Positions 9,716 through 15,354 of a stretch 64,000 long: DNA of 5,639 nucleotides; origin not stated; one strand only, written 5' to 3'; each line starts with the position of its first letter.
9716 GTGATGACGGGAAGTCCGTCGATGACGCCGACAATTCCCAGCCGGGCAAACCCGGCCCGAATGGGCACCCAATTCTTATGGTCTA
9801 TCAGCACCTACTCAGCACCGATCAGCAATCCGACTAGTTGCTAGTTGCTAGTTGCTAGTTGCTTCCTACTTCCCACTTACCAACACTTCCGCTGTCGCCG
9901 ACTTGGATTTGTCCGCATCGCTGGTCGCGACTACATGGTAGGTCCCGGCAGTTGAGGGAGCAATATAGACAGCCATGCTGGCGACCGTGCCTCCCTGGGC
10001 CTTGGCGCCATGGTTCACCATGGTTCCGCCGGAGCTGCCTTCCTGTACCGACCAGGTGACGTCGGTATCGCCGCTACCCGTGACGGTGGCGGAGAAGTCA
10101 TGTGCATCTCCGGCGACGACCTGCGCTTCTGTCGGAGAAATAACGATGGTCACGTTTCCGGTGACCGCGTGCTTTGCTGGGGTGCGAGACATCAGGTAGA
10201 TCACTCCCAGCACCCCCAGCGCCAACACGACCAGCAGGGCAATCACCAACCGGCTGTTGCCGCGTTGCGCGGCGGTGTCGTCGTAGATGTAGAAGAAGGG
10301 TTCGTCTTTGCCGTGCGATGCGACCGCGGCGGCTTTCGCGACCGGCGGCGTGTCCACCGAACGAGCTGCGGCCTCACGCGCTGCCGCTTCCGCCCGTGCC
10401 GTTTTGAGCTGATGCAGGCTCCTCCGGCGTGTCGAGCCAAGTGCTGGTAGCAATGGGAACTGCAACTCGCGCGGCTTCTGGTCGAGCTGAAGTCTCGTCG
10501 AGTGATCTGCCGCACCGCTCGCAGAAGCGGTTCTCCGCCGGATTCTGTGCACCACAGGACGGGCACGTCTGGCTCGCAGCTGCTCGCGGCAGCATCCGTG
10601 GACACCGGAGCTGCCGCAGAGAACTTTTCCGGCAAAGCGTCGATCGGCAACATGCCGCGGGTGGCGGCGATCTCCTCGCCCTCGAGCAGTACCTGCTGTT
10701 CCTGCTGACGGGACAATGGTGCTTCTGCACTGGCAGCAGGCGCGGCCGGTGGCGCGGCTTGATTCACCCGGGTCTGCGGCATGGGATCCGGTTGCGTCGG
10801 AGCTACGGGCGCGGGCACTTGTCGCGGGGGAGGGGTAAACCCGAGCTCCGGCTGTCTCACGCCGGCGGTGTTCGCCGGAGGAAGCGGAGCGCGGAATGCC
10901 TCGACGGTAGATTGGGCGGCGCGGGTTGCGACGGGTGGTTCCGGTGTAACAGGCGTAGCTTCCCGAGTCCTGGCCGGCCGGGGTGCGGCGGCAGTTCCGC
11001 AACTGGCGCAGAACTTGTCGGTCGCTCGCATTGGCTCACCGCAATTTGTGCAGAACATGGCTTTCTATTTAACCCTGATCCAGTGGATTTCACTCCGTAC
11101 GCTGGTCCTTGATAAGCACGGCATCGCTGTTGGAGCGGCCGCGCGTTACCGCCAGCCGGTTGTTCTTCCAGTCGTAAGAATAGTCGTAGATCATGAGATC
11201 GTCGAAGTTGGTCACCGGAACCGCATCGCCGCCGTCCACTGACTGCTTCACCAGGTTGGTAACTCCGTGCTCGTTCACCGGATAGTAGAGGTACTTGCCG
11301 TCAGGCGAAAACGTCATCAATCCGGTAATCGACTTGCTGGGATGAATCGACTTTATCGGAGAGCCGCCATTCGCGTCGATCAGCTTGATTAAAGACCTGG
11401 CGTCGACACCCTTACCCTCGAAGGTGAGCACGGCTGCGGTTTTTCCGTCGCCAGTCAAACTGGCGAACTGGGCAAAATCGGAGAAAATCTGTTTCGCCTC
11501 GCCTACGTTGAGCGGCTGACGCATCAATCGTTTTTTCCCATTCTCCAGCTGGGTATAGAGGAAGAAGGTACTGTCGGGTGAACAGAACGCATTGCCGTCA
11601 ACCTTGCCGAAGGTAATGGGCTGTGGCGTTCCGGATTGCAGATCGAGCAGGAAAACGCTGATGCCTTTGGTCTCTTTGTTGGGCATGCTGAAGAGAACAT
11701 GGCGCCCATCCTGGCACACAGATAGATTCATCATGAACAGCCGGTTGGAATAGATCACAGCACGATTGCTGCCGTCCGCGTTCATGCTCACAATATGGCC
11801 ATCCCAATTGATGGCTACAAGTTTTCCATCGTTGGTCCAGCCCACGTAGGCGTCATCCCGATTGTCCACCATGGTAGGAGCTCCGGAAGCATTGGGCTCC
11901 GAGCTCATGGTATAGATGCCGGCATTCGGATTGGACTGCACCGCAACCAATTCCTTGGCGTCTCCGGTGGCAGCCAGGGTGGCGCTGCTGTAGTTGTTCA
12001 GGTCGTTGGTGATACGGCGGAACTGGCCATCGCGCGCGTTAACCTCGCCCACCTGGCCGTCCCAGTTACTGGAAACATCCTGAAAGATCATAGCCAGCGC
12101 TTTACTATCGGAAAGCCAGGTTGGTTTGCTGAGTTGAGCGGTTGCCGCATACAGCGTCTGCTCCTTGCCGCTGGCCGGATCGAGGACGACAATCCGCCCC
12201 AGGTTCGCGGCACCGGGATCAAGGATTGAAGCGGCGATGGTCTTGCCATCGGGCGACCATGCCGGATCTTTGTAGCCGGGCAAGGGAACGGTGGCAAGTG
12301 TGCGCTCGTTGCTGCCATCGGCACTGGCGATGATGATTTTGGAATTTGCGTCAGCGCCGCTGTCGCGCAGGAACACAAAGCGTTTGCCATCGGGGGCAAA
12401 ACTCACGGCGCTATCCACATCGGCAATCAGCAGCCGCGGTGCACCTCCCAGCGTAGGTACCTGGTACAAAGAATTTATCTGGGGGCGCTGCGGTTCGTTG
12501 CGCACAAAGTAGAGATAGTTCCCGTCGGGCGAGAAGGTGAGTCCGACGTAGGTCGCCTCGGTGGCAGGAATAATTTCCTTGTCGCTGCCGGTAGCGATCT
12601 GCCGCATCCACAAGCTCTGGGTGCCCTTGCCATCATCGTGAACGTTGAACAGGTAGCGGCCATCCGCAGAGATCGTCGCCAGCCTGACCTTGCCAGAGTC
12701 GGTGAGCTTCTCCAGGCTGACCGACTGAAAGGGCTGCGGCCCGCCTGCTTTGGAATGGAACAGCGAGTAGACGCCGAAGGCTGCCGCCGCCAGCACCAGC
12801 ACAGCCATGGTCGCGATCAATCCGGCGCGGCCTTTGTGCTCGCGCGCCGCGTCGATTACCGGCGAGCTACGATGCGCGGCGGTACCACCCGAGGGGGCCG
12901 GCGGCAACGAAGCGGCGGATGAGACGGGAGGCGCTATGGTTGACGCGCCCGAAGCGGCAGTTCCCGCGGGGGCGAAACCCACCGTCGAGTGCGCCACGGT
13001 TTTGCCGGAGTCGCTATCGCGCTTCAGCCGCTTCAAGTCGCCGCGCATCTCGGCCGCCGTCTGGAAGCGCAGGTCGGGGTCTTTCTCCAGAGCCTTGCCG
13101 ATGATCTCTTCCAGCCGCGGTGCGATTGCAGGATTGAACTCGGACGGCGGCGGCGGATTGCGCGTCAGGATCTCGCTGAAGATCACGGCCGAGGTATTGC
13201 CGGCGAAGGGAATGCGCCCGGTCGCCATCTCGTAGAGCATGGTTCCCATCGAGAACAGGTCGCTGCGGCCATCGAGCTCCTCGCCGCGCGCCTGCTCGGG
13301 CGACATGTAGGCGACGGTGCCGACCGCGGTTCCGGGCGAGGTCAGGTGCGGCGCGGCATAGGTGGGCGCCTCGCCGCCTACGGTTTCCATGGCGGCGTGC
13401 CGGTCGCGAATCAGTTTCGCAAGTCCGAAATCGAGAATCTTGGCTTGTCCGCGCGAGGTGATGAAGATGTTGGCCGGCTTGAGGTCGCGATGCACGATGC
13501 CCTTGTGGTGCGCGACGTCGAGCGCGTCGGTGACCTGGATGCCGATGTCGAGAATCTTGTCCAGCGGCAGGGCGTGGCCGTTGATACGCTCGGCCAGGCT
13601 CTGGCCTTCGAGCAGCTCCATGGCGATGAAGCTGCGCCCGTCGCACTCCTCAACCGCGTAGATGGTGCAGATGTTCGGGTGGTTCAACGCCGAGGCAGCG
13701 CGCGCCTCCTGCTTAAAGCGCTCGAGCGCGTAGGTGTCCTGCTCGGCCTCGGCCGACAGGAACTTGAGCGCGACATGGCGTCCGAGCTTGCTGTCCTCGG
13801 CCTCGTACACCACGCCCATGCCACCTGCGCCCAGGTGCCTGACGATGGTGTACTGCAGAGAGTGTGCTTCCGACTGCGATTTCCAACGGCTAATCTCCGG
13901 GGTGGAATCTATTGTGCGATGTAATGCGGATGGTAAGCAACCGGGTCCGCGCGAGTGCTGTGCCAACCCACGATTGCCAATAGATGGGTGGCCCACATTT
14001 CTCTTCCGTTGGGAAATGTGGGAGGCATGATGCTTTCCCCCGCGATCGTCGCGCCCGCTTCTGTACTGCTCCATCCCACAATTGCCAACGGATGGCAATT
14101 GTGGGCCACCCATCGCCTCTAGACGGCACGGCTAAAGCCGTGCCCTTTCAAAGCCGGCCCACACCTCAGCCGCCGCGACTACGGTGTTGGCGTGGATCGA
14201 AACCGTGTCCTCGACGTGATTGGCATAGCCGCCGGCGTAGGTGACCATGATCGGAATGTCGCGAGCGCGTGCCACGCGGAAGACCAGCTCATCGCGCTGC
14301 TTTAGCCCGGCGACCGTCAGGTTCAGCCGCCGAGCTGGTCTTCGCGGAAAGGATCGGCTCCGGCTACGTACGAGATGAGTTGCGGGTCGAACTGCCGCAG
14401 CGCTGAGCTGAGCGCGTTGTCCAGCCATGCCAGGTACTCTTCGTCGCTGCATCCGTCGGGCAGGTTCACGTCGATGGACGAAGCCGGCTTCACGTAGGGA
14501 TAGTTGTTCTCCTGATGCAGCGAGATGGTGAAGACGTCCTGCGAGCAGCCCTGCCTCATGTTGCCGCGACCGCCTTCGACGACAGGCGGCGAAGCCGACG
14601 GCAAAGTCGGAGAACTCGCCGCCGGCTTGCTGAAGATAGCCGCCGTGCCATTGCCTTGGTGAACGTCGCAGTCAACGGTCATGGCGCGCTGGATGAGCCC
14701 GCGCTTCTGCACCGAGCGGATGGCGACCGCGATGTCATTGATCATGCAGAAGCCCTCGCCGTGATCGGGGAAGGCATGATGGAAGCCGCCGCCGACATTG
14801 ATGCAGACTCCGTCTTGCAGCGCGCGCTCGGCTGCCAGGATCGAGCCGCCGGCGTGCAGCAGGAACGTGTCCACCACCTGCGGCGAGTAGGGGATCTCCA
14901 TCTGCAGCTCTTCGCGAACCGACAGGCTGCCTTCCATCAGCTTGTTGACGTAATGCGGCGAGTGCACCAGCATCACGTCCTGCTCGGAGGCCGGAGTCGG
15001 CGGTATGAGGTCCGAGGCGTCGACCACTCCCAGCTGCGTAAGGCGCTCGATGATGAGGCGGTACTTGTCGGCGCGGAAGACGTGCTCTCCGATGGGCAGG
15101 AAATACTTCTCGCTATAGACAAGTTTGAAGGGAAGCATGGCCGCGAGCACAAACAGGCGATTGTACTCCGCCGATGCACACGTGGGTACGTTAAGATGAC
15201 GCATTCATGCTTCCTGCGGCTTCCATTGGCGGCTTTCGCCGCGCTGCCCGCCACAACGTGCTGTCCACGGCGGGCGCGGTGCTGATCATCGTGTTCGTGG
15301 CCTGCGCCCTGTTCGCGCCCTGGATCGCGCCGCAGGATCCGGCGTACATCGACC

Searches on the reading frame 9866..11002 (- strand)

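Call 102: search_protein_families(library=pfam, max_evalue=0.001, proteins=[window:9866-11002:-])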
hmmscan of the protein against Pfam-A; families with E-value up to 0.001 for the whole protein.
window:9866-11002:- (378 aa): 1 family
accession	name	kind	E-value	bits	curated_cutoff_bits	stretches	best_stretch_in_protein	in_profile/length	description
PF07679.22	I-set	-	6.7e-06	26.5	23.7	1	286-373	3-88/90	Immunoglobulin I-set domain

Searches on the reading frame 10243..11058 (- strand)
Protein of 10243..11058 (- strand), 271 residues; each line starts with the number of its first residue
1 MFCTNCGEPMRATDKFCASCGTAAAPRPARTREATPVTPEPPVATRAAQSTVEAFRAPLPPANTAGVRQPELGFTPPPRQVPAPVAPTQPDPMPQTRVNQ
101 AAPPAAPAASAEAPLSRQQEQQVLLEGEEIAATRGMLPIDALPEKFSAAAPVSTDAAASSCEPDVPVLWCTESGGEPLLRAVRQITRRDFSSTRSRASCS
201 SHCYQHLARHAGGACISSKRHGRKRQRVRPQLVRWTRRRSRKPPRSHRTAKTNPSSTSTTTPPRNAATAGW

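Call 102: search_protein_families(library=pfam, max_evalue=0.001, proteins=[window:10243-11058:-])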
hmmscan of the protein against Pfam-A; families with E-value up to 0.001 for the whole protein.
window:10243-11058:- (271 aa): 2 families
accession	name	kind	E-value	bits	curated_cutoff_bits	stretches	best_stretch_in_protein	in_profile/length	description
PF13240.11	Zn_Ribbon_1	-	1.4e-06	28.3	25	1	2-22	1-21/23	zinc-ribbon domain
PF13248.11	Zn_ribbon_3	-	0.00079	19.3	27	0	3-22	5-24/26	zinc-ribbon domain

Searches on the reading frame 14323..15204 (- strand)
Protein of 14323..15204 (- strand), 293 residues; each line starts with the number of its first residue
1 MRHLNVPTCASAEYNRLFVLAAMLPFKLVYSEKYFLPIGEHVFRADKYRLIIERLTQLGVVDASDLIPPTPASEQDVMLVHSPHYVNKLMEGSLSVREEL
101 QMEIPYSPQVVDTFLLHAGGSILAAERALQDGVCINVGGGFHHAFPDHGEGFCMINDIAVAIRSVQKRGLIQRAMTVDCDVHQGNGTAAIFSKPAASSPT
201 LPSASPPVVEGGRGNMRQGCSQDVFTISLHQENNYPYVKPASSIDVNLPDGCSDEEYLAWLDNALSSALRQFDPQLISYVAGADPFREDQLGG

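Call 21: search_protein_families(library=pfam, max_evalue=0.001, proteins=[window:14323-15204:-])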
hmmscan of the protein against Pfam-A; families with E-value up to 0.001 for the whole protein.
window:14323-15204:- (293 aa): 1 family
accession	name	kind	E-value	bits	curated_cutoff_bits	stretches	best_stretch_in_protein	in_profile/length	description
PF00850.24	Hist_deacetyl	-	2.2e-51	175.4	27.9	1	41-292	1-247/298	Histone deacetylase domain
